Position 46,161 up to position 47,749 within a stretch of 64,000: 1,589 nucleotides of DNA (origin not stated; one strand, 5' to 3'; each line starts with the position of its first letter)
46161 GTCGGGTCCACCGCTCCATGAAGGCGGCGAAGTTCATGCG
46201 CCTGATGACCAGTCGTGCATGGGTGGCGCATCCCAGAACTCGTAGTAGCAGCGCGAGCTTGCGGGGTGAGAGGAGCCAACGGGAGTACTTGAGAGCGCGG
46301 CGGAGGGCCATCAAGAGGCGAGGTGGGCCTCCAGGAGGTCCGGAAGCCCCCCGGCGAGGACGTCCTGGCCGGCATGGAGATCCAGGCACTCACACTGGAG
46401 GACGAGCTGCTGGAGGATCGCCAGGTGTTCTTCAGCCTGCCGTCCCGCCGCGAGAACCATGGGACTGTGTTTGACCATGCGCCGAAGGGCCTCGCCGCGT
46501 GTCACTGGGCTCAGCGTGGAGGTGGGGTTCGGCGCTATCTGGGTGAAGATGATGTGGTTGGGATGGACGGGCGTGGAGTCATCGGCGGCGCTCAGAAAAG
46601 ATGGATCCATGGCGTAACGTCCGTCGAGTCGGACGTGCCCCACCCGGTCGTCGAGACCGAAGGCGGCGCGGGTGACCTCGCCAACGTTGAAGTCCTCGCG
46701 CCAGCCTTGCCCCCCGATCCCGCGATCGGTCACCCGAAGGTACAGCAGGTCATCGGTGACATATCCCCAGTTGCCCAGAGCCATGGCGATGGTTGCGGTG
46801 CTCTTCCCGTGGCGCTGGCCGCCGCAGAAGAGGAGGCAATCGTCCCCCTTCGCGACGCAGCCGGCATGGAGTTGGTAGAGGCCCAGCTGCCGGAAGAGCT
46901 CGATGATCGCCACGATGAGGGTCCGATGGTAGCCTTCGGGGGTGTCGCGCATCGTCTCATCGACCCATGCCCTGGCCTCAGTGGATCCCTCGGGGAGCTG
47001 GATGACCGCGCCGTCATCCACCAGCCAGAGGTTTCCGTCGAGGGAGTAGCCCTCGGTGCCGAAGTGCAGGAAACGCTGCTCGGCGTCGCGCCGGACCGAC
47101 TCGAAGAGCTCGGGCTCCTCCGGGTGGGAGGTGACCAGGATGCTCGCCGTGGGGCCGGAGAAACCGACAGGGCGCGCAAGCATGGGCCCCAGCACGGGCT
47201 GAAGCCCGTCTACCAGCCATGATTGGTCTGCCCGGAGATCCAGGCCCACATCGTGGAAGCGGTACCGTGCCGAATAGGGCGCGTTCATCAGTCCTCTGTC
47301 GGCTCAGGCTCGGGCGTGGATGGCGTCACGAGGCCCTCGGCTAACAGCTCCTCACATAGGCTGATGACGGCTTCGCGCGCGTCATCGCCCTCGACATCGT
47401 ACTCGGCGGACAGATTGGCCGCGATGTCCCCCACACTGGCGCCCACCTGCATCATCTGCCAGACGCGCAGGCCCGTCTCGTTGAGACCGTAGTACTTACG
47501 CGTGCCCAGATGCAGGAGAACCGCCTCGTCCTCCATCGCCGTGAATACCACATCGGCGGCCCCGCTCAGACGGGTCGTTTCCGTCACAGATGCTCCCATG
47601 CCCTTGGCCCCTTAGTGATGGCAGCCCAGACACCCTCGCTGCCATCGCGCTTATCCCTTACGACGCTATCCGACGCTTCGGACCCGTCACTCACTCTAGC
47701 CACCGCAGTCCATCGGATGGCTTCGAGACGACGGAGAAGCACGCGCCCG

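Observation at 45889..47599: Cyclase-less, precursor-less lasso-type module: PqqD/RRE - HPr-kinase-like - B2 protease, wedged between a GHMP kinase and recCBD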

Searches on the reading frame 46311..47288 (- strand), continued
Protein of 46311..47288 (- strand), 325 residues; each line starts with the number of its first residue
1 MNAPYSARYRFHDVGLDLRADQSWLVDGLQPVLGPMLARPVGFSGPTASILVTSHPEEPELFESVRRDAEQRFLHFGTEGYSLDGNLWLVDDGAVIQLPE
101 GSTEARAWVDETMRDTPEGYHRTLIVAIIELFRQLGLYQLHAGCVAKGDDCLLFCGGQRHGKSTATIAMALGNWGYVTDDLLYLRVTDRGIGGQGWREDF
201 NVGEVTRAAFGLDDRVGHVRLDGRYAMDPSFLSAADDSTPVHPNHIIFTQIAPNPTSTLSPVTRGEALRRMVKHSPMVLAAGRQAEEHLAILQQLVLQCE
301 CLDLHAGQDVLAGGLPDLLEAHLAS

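Call 50: fold_search(model_id=the predicted structure, library=pdb)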
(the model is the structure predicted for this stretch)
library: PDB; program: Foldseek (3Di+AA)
matches with E <= 10: 347; with E <= 0.001: 114
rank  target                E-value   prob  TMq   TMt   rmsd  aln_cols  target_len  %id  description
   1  2pc9_C                1.3e-08  1.00  0.55  0.37   6.2       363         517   11  Crystal Structure Of ATP-Dependent Phosphoenolpyruvate Carboxykinase From Thermus thermophilus HB8 (released 2007-10-02)
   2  6asn                  4.0e-08  1.00  0.55  0.37   6.5       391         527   11  E. coli phosphoenolpyruvate carboxykinase K212I F216V mutant bound to methanesulfonate (released 2018-08-29)
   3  1xkv_B                4.2e-08  1.00  0.54  0.36   6.2       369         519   11  Crystal Structure Of ATP-Dependent Phosphoenolpyruvate Carboxykinase From Thermus thermophilus HB8 (released 2005-10-11)
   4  2pc9_D                5.0e-08  1.00  0.55  0.37   6.4       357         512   12  Crystal Structure Of ATP-Dependent Phosphoenolpyruvate Carboxykinase From Thermus thermophilus HB8 (released 2007-10-02)
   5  2pc9_B                7.1e-08  1.00  0.56  0.39   6.8       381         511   12  Crystal Structure Of ATP-Dependent Phosphoenolpyruvate Carboxykinase From Thermus thermophilus HB8 (released 2007-10-02)
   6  1j3b_A                9.0e-08  1.00  0.55  0.37   6.1       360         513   12  Crystal structure of ATP-dependent phosphoenolpyruvate carboxykinase from Thermus thermophilus HB8 (released 2003-02-11)
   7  2pc9_A                9.0e-08  1.00  0.56  0.38   6.2       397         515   11  Crystal Structure Of ATP-Dependent Phosphoenolpyruvate Carboxykinase From Thermus thermophilus HB8 (released 2007-10-02)
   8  1j3b_B                9.5e-08  1.00  0.56  0.38   7.0       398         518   12  Crystal structure of ATP-dependent phosphoenolpyruvate carboxykinase from Thermus thermophilus HB8 (released 2003-02-11)
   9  6at4_B                1.0e-07  1.00  0.55  0.37   6.7       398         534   11  E. coli phosphoenolpyruvate carboxykinase bound to thiosulfate (released 2018-08-29)
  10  6at3_A                1.2e-07  1.00  0.54  0.36   6.7       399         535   11  E. coli phosphoenolpyruvate carboxykinase Y207F mutant bound to thiosulfate and oxaloacetate (released 2018-08-29)
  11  6com                  1.2e-07  1.00  0.53  0.36   7.4       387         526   12  2.3A crystal structure of E. coli phosphoenolpyruvate carboxykinase mutant Asp269Asn (released 2018-04-04)
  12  6asm                  1.3e-07  1.00  0.54  0.37   6.5       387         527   12  E. coli phosphoenolpyruvate carboxykinase G209S K212C mutant bound to thiosulfate (released 2018-08-29)
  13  1ayl                  1.4e-07  1.00  0.57  0.38   6.1       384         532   11  PHOSPHOENOLPYRUVATE CARBOXYKINASE (released 1997-01-11)
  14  1xkv_A                1.4e-07  1.00  0.53  0.36   6.2       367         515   11  Crystal Structure Of ATP-Dependent Phosphoenolpyruvate Carboxykinase From Thermus thermophilus HB8 (released 2005-10-11)
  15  1os1                  2.2e-07  1.00  0.53  0.35   7.4       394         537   12  Structure of Phosphoenolpyruvate Carboxykinase complexed with ATP,Mg, Ca and pyruvate. (released 2003-09-23)
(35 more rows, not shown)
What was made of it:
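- Closest known: HPr kinase/phosphorylase and the PEPCK fold. Same: The whole model superposes on ATP-PEPCK (call 50).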

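Call 51: search_protein_representatives(alignment_id=A1)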
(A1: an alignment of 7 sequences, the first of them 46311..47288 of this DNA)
Query: 7 sequences, 325 profile positions. Proteins with E-value up to 0.001 (for the whole library): 16728; up to 1e-10: 2833; up to 1e-30: 205. The best 150 are listed.
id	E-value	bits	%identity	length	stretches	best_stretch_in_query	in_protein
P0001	3.3e-167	572.0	-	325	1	1-324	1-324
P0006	5.0e-116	403.8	-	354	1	3-325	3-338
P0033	1.2e-72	261.3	-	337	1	6-322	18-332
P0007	7.0e-70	252.1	-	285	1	82-320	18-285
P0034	3.0e-69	250.1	-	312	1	10-321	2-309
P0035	2.4e-67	243.8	-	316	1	8-319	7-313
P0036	3.7e-54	200.5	-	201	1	139-323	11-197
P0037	5.6e-48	180.2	-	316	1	72-321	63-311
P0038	1.1e-46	175.9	-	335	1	8-320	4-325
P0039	6.9e-45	170.0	-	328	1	8-321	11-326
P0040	3.7e-43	164.3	-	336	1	49-322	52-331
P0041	5.6e-43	163.7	-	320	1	109-320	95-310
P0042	1.1e-42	162.8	-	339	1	5-323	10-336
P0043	1.4e-42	162.4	-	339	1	5-311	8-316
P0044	4.1e-42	160.9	-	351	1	81-323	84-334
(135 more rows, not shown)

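Call 53: find_related_loci(query=A1, collection=genome_contigs, flank=10000)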
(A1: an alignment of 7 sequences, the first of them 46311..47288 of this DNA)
Query A1 (325 aa) in genome_contigs; peptide patterns used: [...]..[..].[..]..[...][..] (x = any residue, [..] = any of these).
32 stretches matched a pattern; 1 encode a relative of the query (tblastn E <= 1e-3); 1 distinct loci.
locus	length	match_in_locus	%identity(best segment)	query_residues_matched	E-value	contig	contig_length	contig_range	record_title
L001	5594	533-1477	58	7-320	8e-117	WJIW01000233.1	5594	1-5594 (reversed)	MAG: Armatimonadia bacterium isolate Bin_177 k141_1657476, whole genome shotgun sequence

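Call 56: find_encoding_contigs(protein=P0002, flank=5000, max_places=3)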
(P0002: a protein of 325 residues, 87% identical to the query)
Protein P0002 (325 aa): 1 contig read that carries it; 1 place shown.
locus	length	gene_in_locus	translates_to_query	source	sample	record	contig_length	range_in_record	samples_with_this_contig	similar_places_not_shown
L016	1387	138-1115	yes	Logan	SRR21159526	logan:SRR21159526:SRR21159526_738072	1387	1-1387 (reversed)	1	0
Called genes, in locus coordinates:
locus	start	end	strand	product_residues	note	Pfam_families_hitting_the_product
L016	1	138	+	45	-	?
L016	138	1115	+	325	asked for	-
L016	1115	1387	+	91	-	?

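Call 57: find_encoding_contigs(protein=P0003, flank=5000, max_places=3)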
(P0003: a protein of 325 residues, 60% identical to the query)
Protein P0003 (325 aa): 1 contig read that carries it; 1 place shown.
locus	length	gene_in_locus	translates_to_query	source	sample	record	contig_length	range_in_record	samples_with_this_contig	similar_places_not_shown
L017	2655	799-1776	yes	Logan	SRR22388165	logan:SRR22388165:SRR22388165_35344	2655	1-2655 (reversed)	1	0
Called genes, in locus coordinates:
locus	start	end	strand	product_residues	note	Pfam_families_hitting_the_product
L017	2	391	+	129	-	?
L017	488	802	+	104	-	PF05402:PqqD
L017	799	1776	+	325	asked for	-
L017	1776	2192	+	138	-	PF13471:Transglut_core3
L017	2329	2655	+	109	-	?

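Call 64: search_protein_families(library=ncbifam, proteins=[P0006, P0033, P0034, P0035], max_evalue=0.001)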
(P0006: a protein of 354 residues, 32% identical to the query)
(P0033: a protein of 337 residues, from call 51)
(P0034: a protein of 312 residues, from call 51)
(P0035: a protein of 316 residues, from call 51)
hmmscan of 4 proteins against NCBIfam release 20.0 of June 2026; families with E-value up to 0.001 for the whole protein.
P0006 (354 aa): 4 families
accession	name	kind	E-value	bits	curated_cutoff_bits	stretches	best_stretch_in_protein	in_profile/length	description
TIGR04352.1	HprK_rel_A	equivalog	2.7e-11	43.1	200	1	139-317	93-267/280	HprK-related kinase A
TIGR04355.1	HprK_rel_B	hypoth_equivalog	3.6e-06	26.3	200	1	139-195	141-197/351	HprK-related kinase B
NF003883.0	PRK05428.2-1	equivalog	9.9e-05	21.8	252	1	145-192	18-65/189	HPr kinase/phosphorylase-related protein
TIGR04249.1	SCM_chp_ScmC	equivalog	0.00017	21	125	1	122-202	105-188/292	SynChlorMet cassette protein ScmC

P0033 (337 aa): 2 families
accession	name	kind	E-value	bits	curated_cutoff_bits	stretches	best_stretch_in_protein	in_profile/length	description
TIGR04352.1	HprK_rel_A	equivalog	1.3e-07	31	200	1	147-193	98-144/280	HprK-related kinase A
TIGR04355.1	HprK_rel_B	hypoth_equivalog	0.00057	19.1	200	0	137-201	136-200/351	HprK-related kinase B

P0034 (312 aa): 4 families
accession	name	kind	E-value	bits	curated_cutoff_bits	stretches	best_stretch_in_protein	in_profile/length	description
TIGR04352.1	HprK_rel_A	equivalog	1.5e-11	43.9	200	1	126-180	98-151/280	HprK-related kinase A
TIGR04355.1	HprK_rel_B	hypoth_equivalog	1.1e-06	28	200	1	116-183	136-202/351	HprK-related kinase B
TIGR00679.1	hpr-ser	equivalog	1.2e-06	28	240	1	130-173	136-179/300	HPr(Ser) kinase/phosphatase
TIGR04249.1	SCM_chp_ScmC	equivalog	0.00048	19.6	125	1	125-170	126-169/292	SynChlorMet cassette protein ScmC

P0035 (316 aa): 3 families
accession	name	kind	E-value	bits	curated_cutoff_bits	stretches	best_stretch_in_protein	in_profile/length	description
TIGR04352.1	HprK_rel_A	equivalog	2.5e-10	39.9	200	1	131-299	97-266/280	HprK-related kinase A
TIGR00679.1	hpr-ser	equivalog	3e-06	26.7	240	1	128-180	129-181/300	HPr(Ser) kinase/phosphatase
TIGR04355.1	HprK_rel_B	hypoth_equivalog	0.00057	19.1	200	0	129-183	143-197/351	HprK-related kinase B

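Call 73: find_related_loci(query=A8, collection=metagenome_contigs, flank=10000)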
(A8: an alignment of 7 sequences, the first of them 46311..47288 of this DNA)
Query A8 (325 aa) in metagenome_contigs; peptide patterns used: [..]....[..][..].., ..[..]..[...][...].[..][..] (x = any residue, [..] = any of these).
600 stretches matched a pattern (row limit reached: there are more); 6 encode a relative of the query (tblastn E <= 1e-3); 6 distinct loci.
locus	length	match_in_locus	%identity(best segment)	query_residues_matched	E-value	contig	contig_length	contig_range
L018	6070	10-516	45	152-319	2e-36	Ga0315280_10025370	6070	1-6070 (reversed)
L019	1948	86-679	30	123-311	5e-15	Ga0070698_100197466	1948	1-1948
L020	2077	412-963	26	124-309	1e-13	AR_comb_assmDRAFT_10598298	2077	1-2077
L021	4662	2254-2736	24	131-285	1e-9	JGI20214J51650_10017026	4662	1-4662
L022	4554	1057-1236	38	134-190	4e-8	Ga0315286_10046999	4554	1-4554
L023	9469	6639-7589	24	2-310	9e-7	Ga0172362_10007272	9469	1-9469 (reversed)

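Call 79: search_protein_families(library=pfam, proteins=[L023:492-3194:-, L023:3398-4534:+, L023:7046-8656:-, L023:8146-9441:-, L023:4640-5482:+, L018:3778-4854:-, L018:1869-2516:-, L018:1216-1788:-, L018:4800-5339:-], max_evalue=0.001)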
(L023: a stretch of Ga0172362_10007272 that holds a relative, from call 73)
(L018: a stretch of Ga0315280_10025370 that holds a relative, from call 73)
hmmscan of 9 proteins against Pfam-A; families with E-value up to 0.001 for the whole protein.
L023:492-3194:- (900 aa): 10 families
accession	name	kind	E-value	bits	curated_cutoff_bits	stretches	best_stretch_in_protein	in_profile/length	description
PF13646.12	HEAT_2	-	3.3e-89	293.7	27.7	10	773-854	5-87/88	HEAT repeats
PF02985.28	HEAT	-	1.7e-41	136.7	23.5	1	773-797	5-29/31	HEAT repeat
PF12717.13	Cnd1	-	1.2e-19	71.4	26.4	0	524-552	23-51/162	non-SMC mitotic condensation complex subunit 1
PF13513.12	HEAT_EZ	-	5.9e-15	55.8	27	1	348-372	31-55/55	HEAT-like repeat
PF21581.3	SCD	-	3.5e-13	50.1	27.5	0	352-373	37-58/75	Stromalin conservative domain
PF03130.22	HEAT_PBS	-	7.3e-11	41.9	20.9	0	361-387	1-27/27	PBS lyase HEAT-like repeat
PF25786.1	HEAT_GCN1_C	-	2.9e-06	27.8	27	0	210-274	26-90/151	GCN1-like, C-terminal HEAT repeats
PF01602.26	Adaptin_N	-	3.4e-05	23.1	37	0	472-562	90-196/524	Adaptin N terminal region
PF13251.12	DUF4042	-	0.00029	21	27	0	675-711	40-76/182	Domain of unknown function (DUF4042)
PF20168.4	PDS5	-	0.00031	19.1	27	0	748-826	295-387/1053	Sister chromatid cohesion protein PDS5 protein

L023:3398-4534:+ (378 aa): 1 family
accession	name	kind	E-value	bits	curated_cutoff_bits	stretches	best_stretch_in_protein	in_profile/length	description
PF07963.17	N_methyl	-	9.8e-09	34.9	21.2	1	97-123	1-27/27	Prokaryotic N-terminal methylation motif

L023:7046-8656:- (536 aa): 0 families

L023:8146-9441:- (431 aa): 0 families

L023:4640-5482:+ (280 aa): 1 family
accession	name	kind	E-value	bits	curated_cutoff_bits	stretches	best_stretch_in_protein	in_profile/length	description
PF07963.17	N_methyl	-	5e-05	23.1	21.2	1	3-26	3-26/27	Prokaryotic N-terminal methylation motif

L018:3778-4854:- (358 aa): 1 family
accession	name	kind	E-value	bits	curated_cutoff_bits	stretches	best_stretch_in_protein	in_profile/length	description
PF05343.19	Peptidase_M42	-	6.9e-08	32.3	23.2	0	186-344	121-289/292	M42 glutamyl aminopeptidase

L018:1869-2516:- (215 aa): 0 families

L018:1216-1788:- (190 aa): 0 families

L018:4800-5339:- (179 aa): 1 family
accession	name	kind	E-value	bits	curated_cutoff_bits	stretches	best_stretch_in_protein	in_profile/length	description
PF04892.17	VanZ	-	6.7e-10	40.1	30.1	1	66-166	7-125/126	VanZ like family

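Call 93: search_protein_families(library=padloc, proteins=[window:46311-47288:-], max_evalue=0.01)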
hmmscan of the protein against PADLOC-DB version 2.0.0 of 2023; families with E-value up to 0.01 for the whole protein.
window:46311-47288:- (325 aa): 0 families

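Call 103: search_protein_families(library=pfam, proteins=[L022:1653-3122:+], max_evalue=0.001)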
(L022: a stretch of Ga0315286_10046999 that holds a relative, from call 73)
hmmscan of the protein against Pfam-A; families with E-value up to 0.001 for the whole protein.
L022:1653-3122:+ (489 aa): 2 families
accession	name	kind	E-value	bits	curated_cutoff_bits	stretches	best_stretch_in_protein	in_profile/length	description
PF02310.24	B12-binding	-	3.4e-20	72.5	32.1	1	20-143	8-120/121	B12 binding domain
PF04055.27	Radical_SAM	-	2.9e-18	67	29.5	1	210-374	2-166/166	Radical SAM superfamily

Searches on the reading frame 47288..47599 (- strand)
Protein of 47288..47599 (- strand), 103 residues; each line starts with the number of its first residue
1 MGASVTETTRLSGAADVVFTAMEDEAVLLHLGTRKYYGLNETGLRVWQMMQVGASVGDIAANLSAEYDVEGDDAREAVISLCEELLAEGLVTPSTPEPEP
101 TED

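Call 5: search_protein_families(library=pfam, proteins=[window:47288-47599:-], max_evalue=0.01)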
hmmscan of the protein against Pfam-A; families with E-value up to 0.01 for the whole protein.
window:47288-47599:- (103 aa): 1 family
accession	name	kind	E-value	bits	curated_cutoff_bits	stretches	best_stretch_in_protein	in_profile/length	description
PF05402.18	PqqD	-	2.4e-18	66.7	23.4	1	25-91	1-67/67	Coenzyme PQQ synthesis protein D (PqqD)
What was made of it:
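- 47288..47599 (-): PqqD-family RiPP recognition element (lasso B1-like), 103 aa. PF05402 at 66.7 bits against cutoff 23.4 (call 5).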

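Call 6: search_protein_families(library=ncbifam, proteins=[window:47288-47599:-], max_evalue=0.01)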
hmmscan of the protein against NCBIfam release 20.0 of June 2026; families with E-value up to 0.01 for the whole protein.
window:47288-47599:- (103 aa): 6 families
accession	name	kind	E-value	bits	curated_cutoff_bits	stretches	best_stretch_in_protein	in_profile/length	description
NF033536.1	lasso_PqqD_Bac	exception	2.9e-16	59.4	80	1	12-92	7-87/88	lasso peptide biosynthesis PqqD family chaperone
NF033530.1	lasso_PqqD_Strm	exception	2.5e-13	50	70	1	15-91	2-78/78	lasso peptide biosynthesis PqqD family chaperone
TIGR04248.1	SCM_PqqD_rel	equivalog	7.7e-06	26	100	1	21-91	11-81/84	SynChlorMet cassette protein ScmD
NF050069.2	PqqD_rel_WgkC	exception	7.2e-05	22.7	110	1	11-84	6-79/103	PqqD family peptide maturation chaperone WgkC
TIGR04353.1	PqqD_rel_X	equivalog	0.00011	23.1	35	1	23-91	2-73/74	HPr-rel-A system PqqD family peptide chaperone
TIGR04302.1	geo_PqqD_fam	equivalog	0.00023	21.6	100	1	37-91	47-100/102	GeoRSP system PqqD family peptide chaperone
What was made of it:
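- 47288..47599 (-): Best NCBIfam hit is lasso_PqqD_Bac at 59 bits, below its cutoff of 80 (call 6).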

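Call 93: search_protein_families(library=padloc, proteins=[window:47288-47599:-], max_evalue=0.01)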
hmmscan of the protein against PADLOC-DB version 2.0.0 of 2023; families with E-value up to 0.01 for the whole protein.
window:47288-47599:- (103 aa): 0 families

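Call 115: search_solved_structures(query=window:47288-47599:-, max_evalue=1)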
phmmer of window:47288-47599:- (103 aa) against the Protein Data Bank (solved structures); distinct sequences matched with E-value up to 1: 4.
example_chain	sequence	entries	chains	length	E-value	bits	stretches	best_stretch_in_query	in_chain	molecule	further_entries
5v1u_A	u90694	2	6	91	4.3e-09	39.9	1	17-89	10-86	TbiB1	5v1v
9x90_B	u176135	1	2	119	8.6e-08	35.8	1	15-91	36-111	Lasso peptide biosynthesis PqqD family chaperone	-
6jx3_B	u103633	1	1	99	1.8e-05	28.3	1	21-93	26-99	TfuB1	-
9x8z_B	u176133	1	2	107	0.13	16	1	23-92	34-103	PqqD family protein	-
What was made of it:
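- On Lasso peptide biosynthetic gene cluster: Best solved-structure matches are the lasso B1 proteins TbiB1, 9x90_B and TfuB1 (call 115).
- Checked: Its best matches among solved structures are the lasso B1 proteins TbiB1, 9x90_B and TfuB1 (call 115).
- PqqD best matches solved lasso B1 proteins (call 115). All three proteins are lasso-type by sequence (calls 5, 6, 115). PqqD is closest to lasso B1 leader-binding proteins (call 115).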
